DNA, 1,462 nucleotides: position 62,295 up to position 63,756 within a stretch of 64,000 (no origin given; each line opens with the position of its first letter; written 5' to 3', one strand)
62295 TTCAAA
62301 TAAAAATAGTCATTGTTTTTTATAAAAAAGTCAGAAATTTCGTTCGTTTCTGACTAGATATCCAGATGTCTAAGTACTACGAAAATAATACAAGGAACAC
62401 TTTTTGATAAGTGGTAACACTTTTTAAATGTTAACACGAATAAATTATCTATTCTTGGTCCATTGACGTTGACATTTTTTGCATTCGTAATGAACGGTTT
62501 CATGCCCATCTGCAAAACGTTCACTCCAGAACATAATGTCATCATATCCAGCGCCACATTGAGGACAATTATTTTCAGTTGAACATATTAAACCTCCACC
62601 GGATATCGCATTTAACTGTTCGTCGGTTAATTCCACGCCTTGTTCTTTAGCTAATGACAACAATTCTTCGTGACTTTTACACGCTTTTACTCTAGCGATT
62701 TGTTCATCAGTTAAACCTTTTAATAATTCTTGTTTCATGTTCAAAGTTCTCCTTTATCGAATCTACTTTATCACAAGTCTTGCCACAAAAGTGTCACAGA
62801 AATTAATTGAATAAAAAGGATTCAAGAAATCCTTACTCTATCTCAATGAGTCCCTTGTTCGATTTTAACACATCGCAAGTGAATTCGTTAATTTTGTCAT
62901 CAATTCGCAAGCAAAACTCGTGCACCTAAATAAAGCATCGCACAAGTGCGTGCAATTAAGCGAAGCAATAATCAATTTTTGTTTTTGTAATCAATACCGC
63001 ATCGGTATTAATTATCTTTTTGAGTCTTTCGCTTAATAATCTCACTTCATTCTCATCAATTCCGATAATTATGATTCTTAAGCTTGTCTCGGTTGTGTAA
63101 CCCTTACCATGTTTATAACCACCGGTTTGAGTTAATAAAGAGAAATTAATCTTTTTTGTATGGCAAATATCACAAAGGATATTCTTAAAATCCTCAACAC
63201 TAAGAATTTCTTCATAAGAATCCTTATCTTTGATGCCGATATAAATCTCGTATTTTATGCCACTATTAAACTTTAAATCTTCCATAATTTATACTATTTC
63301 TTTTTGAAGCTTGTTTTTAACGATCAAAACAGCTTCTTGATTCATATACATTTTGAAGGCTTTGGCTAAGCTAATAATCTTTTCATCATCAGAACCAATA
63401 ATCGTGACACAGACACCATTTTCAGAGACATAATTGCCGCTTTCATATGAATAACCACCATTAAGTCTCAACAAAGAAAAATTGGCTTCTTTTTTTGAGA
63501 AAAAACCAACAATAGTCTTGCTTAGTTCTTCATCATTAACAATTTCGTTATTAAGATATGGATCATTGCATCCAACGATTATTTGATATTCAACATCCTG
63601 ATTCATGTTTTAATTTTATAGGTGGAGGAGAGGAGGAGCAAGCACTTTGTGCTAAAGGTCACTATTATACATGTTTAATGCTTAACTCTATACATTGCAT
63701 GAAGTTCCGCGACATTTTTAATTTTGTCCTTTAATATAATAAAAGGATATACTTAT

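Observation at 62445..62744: Orphan Nif11-type GG-leader peptide with a zinc-ribbon-like Cys-rich core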

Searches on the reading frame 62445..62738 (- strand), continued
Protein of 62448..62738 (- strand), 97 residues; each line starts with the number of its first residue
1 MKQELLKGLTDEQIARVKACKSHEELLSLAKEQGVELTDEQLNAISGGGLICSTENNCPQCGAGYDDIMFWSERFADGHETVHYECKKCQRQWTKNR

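Call 70: search_protein_families(library=ncbifam, proteins=[P0080, P0001, P0038, P0045, P0056, P0070, P0084, P0102, P0115, P0057], max_evalue=0.001)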
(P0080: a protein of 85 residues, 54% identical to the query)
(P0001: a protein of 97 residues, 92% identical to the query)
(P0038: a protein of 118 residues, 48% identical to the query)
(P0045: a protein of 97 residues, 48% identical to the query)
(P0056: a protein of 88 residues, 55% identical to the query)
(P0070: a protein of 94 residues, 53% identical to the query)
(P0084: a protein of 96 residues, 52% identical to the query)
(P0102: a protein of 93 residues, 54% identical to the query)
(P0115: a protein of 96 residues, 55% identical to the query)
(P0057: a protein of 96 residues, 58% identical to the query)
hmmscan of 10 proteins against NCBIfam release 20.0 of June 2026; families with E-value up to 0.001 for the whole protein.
P0080 (85 aa): 3 families
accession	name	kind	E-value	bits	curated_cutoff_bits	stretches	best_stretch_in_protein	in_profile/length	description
TIGR03798.1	leader_Nif11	subfamily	0.00021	21.5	32.3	1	15-44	21-51/68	Nif11-like leader peptide family RiPP precursor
NF047723.1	TransFacS4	equivalog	0.00083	19.8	120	1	28-81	32-88/90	transcription factor S4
NF047912.1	ECs_2282_CxxC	subfamily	0.0009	19.1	37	0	57-85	4-39/60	ECs_2282 family putative zinc-binding protein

P0001 (97 aa): 1 family
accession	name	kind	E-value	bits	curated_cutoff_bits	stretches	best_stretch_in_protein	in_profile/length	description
TIGR01384.1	TFS_arch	equivalog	0.0006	20.5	64.75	1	44-94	50-98/101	transcription factor S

P0038 (118 aa): 1 family
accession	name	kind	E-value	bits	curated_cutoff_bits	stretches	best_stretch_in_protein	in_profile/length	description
TIGR03798.1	leader_Nif11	subfamily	0.00013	22.1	32.3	1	36-64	21-49/68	Nif11-like leader peptide family RiPP precursor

P0045 (97 aa): 1 family
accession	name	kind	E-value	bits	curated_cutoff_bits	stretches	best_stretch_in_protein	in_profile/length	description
TIGR03798.1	leader_Nif11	subfamily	6.8e-06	26.3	32.3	1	15-43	21-49/68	Nif11-like leader peptide family RiPP precursor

P0056 (88 aa): 3 families
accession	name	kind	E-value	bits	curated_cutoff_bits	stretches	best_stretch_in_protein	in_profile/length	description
TIGR03798.1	leader_Nif11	subfamily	2.9e-06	27.4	32.3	1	16-44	22-50/68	Nif11-like leader peptide family RiPP precursor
TIGR03949.1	bact_IIb_cerein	subfamily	0.00043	20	21.5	1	36-52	3-19/45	class IIb bacteriocin, lactobin A/cerein 7B family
NF047912.1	ECs_2282_CxxC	subfamily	0.00092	19.1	37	0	56-85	4-36/60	ECs_2282 family putative zinc-binding protein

P0070 (94 aa): 1 family
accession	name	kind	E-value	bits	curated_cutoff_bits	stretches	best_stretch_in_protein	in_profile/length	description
TIGR03798.1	leader_Nif11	subfamily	1e-05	25.6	32.3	1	16-44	22-50/68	Nif11-like leader peptide family RiPP precursor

P0084 (96 aa): 0 families

P0102 (93 aa): 0 families

P0115 (96 aa): 2 families
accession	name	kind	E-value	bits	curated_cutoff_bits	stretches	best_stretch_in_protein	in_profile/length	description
TIGR03798.1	leader_Nif11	subfamily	3.3e-05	24.1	32.3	1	16-44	22-50/68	Nif11-like leader peptide family RiPP precursor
NF047723.1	TransFacS4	equivalog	0.00037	20.9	120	1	66-94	4-31/90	transcription factor S4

P0057 (96 aa): 0 families
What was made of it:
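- On Nif11-like leader peptide family (TIGR03798 / PF07862): Ten relatives score 27.4 bits or less, or do not hit at all (call 70).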

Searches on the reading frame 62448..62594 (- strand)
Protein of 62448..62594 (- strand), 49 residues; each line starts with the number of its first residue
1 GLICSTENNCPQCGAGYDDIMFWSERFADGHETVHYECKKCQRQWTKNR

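Call 49: search_solved_structures(query=window:62448-62594:-, max_evalue=10, show_alignments=4)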
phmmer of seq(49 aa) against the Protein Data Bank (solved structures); distinct sequences matched with E-value up to 10: 17.
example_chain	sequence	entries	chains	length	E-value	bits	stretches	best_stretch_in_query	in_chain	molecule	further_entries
1qyp_A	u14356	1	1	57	0.00056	23.4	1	5-46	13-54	RNA POLYMERASE II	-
7aoc_I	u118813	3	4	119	0.0019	21.8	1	5-48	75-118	DNA-directed RNA polymerase I subunit RPA12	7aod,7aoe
4ap4_A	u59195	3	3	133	0.0048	20.5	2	7-48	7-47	E3 UBIQUITIN LIGASE RNF4 | E3 UBIQUITIN-PROTEIN LIGASE RNF4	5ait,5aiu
4c2m_I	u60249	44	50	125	0.018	18.7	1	7-47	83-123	DNA-DIRECTED RNA POLYMERASE I SUBUNIT RPA12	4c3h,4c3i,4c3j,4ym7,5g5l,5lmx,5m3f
7a9a_A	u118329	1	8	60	0.12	16.1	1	9-26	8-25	Rubredoxin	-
3qt1_I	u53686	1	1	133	0.12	16.1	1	6-48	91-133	DNA-directed RNA polymerase II subunit RPB9, DNA-directed RNA polymerase III subunit RPC10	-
3ng2_A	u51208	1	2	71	0.15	15.9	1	6-48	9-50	RING finger protein 4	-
4ppe_A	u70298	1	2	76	0.21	15.4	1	6-48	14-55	E3 ubiquitin-protein ligase RNF4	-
2ea6_A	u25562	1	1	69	0.22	15.3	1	5-48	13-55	RING finger protein 4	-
2xeu_A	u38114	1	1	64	0.22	15.3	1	9-48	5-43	RING FINGER PROTEIN 4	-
7y5q_A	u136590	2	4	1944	0.25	15.1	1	22-48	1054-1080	Maltose/maltodextrin-binding periplasmic protein,Pappalysin-1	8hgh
2i13_A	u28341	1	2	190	0.32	14.8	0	9-46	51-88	Aart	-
2kn9_A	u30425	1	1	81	0.33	14.8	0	9-26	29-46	Rubredoxin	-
7ob9_I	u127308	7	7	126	0.64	13.9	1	7-44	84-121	DNA-directed RNA polymerase I subunit RPA12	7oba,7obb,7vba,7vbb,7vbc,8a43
5x4z_I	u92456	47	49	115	0.65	13.8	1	6-45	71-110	DNA-directed RNA polymerase subunit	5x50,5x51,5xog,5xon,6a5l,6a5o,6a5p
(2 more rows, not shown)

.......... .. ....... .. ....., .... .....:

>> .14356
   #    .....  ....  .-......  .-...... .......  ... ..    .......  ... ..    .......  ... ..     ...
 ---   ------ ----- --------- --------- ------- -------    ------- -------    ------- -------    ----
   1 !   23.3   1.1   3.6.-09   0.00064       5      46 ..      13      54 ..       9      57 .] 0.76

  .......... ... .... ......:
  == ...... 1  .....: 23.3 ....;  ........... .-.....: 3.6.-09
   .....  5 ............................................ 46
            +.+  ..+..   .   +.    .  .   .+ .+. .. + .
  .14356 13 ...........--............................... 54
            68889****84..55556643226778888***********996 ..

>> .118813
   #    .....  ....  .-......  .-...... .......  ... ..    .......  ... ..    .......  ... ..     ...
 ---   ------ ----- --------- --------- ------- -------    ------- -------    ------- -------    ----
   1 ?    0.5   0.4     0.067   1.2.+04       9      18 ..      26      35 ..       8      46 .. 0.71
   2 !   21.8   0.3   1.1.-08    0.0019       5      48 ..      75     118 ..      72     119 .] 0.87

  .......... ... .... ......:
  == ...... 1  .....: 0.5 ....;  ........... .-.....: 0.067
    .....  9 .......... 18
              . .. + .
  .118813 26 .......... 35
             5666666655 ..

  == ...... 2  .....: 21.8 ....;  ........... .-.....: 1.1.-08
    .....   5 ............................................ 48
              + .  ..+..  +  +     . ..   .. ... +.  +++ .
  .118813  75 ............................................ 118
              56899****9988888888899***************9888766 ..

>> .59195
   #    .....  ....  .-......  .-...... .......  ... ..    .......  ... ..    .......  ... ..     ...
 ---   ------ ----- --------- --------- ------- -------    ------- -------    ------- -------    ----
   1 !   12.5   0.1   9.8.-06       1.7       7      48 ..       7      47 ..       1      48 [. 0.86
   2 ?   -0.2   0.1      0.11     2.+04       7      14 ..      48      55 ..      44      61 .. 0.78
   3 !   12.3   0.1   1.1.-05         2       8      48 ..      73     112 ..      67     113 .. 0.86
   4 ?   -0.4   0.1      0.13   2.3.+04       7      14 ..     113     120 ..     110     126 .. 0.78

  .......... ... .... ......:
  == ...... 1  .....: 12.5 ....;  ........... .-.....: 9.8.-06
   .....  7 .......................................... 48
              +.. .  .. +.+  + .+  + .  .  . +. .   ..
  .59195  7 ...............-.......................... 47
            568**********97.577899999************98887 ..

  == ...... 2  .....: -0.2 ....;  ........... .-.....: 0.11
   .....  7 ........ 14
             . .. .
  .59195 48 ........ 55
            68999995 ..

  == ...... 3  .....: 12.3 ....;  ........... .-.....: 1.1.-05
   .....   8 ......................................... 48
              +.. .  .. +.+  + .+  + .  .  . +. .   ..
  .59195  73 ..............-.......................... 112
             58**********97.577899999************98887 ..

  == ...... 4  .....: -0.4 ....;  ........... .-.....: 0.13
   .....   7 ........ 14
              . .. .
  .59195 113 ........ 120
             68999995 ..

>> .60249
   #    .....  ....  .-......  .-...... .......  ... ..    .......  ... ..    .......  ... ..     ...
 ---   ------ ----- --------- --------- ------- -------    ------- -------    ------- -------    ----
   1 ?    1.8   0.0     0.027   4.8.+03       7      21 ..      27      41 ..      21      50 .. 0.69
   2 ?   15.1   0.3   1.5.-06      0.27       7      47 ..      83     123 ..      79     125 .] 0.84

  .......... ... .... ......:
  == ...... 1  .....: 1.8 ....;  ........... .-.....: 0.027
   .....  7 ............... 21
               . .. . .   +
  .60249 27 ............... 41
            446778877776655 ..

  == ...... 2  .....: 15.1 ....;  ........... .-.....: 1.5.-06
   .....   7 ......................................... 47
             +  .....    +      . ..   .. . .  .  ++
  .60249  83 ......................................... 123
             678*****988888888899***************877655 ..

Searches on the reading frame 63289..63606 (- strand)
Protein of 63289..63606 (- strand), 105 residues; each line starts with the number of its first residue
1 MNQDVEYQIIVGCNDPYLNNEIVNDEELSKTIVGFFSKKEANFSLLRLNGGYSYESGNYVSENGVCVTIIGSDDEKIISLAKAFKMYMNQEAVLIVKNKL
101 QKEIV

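Call 3: search_protein_families(library=pfam, proteins=[window:63289-63606:-], max_evalue=1)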
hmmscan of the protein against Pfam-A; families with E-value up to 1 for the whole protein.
window:63289-63606:- (105 aa): 3 families
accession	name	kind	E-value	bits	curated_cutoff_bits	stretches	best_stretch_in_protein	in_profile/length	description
PF23780.1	S-AdoMet_lyase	-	0.0018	18.7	28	1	25-99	19-87/133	S-Adenosylmethionine lyase family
PF00677.23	Lum_binding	-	0.016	15.6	27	1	46-74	27-55/86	Lumazine binding domain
PF12098.13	DUF3574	-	0.066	13.5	25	1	43-100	38-99/103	Protein of unknown function (DUF3574)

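Call 4: search_protein_families(library=ncbifam, proteins=[window:63289-63606:-], max_evalue=1)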
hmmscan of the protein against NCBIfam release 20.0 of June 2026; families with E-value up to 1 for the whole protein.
window:63289-63606:- (105 aa): 0 families

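Call 41: search_protein_families(library=phrogs, proteins=[window:63289-63606:-], max_evalue=0.01)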
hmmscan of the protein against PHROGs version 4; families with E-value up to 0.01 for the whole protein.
window:63289-63606:- (105 aa): 1 family
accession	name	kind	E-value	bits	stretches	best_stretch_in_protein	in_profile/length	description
phrog_16022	-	unknown function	0.00047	21.5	1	7-96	4-87/95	-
